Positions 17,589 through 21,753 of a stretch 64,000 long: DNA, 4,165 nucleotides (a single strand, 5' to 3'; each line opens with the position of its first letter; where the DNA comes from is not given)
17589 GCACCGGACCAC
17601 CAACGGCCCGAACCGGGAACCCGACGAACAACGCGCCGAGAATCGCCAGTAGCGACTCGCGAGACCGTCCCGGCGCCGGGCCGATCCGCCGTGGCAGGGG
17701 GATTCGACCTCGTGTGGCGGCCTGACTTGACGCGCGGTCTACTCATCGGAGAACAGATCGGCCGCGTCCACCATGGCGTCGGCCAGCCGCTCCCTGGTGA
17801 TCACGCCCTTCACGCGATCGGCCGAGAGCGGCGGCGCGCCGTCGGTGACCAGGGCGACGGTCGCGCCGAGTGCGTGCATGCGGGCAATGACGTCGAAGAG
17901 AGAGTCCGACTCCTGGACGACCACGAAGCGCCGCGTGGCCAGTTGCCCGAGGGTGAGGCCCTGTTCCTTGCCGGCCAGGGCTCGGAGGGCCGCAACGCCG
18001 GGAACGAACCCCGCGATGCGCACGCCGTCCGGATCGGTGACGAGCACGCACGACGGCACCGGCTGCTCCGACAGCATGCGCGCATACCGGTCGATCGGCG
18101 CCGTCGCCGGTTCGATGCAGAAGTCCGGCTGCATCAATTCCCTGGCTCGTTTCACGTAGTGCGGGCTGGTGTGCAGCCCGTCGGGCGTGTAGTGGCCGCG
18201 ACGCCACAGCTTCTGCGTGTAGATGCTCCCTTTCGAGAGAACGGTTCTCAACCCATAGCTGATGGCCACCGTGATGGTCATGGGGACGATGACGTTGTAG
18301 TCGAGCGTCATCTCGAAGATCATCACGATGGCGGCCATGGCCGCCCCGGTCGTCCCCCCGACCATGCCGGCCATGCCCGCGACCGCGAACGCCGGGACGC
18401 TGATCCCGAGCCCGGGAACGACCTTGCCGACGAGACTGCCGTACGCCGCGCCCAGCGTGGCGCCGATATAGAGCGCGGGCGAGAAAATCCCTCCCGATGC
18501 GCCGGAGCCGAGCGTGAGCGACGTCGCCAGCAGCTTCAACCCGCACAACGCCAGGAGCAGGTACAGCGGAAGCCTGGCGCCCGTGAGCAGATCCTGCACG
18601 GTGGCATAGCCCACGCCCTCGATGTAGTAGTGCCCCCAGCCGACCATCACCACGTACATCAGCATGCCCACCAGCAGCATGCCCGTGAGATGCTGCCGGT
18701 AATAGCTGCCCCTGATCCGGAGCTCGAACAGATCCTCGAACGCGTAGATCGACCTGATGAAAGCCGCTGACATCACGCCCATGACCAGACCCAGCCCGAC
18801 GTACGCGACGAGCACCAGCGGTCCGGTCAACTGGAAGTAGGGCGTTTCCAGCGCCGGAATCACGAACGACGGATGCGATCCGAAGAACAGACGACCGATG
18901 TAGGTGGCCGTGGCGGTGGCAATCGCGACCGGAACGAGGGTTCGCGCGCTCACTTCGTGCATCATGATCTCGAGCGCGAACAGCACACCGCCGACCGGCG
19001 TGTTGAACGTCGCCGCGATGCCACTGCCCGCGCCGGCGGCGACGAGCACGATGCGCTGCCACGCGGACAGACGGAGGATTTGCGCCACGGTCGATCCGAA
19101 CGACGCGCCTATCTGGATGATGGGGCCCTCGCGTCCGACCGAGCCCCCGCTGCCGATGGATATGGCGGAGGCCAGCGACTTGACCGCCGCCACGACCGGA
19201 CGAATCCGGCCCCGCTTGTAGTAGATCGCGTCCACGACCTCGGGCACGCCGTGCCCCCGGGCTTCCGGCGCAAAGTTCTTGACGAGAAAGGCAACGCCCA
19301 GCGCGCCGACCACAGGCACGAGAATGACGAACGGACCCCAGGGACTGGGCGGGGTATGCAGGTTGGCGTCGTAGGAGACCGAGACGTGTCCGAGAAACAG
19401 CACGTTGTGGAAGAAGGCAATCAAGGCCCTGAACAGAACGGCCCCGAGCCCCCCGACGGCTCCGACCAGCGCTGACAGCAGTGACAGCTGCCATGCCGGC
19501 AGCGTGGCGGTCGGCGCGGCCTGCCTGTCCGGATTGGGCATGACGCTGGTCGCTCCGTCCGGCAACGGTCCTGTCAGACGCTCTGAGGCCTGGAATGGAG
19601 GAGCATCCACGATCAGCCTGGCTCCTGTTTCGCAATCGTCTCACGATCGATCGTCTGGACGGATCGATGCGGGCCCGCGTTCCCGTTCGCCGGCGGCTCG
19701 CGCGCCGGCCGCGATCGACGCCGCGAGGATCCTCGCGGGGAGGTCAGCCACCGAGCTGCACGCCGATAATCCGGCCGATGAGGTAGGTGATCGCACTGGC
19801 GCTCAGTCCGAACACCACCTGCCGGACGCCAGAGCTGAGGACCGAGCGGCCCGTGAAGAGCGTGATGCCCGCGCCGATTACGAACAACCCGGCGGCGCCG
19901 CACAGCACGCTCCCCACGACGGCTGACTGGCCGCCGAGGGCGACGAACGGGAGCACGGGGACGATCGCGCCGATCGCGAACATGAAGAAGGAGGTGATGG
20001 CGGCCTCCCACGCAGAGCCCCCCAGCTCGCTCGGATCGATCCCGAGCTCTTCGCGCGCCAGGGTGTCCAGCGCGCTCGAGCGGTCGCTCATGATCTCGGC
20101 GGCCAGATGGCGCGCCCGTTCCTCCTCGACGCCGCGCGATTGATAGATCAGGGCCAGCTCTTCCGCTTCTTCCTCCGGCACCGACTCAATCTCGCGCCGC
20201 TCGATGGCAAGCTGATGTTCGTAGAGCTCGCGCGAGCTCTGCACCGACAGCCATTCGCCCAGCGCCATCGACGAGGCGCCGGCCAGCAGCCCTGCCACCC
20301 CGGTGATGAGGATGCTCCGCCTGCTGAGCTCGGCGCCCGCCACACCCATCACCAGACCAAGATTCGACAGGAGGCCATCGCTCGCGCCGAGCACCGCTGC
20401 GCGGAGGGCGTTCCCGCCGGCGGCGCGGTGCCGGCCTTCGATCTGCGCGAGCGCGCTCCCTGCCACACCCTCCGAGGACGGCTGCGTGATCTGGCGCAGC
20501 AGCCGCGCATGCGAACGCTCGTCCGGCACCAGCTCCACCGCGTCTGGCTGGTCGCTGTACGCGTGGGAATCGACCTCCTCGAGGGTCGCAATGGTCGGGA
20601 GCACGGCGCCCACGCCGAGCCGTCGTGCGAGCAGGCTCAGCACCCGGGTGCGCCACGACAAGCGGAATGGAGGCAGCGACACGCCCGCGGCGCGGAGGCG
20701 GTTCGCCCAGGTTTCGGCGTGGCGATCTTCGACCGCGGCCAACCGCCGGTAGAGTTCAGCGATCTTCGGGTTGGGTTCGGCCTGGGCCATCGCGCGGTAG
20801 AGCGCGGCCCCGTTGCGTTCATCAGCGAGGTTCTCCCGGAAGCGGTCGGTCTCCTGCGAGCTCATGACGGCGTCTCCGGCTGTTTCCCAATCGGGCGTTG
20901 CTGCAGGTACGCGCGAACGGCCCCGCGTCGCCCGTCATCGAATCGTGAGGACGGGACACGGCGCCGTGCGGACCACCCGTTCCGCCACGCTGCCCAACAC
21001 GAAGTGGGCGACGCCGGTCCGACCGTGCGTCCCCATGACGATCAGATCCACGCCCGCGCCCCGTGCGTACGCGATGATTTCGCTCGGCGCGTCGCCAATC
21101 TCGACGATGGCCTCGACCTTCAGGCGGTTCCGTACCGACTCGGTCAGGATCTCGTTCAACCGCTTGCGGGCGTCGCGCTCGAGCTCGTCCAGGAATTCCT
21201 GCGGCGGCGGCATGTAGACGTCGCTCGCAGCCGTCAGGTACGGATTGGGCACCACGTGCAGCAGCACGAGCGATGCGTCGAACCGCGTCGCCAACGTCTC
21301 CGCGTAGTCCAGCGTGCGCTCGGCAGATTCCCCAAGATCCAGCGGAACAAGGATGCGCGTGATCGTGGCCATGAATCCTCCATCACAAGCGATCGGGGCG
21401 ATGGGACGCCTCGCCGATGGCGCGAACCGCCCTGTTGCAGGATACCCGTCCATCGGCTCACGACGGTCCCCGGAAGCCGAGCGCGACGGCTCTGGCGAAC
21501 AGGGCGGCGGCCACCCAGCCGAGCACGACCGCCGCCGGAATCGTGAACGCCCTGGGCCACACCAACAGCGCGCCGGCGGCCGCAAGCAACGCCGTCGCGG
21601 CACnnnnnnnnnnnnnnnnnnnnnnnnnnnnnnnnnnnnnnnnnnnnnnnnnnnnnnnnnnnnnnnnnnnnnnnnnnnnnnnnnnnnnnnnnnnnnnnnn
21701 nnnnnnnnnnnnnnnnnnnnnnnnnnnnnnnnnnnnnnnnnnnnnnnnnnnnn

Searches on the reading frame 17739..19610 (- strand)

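Call 25: search_protein_families(library=pfam, proteins=[window:17739-19610:-], max_evalue=0.001)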
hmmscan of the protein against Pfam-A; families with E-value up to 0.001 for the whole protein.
window:17739-19610:- (623 aa): 2 families
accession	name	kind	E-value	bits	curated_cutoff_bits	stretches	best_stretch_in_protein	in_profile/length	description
PF00654.25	Voltage_CLC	-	3.4e-88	296.5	24.8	1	103-454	2-344/346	Voltage gated chloride channel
PF00571.33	CBS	-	6.8e-06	26.8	24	0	555-614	2-56/57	CBS domain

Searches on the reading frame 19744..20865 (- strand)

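Call 25: search_protein_families(library=pfam, proteins=[window:19744-20865:-], max_evalue=0.001)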
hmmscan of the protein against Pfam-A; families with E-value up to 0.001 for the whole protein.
window:19744-20865:- (373 aa): 3 families
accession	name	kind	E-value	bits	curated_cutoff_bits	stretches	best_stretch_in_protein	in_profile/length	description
PF01988.24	VIT1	-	2.9e-67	227.1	28.1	1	154-365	1-214/214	VIT family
PF02915.23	Rubrerythrin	-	0.00024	21.9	22.8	1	12-65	6-61/137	Rubrerythrin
PF03232.19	COQ7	-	0.00078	19.5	23.5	0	10-158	8-158/169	Ubiquinone biosynthesis protein COQ7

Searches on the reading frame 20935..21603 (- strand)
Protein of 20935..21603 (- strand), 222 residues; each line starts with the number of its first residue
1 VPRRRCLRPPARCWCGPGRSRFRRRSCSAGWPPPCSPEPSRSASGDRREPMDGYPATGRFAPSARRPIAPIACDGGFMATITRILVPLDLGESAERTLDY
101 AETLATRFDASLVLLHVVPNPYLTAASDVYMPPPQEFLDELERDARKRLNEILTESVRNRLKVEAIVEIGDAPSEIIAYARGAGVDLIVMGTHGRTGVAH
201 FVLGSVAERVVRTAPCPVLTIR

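Call 25: search_protein_families(library=pfam, proteins=[window:20935-21603:-], max_evalue=0.001)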
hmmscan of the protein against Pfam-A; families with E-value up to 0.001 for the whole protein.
window:20935-21603:- (222 aa): 1 family
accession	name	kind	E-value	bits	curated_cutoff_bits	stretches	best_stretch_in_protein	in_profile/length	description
PF00582.32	Usp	-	1.2e-34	120.4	24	1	82-222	3-141/141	Universal stress protein family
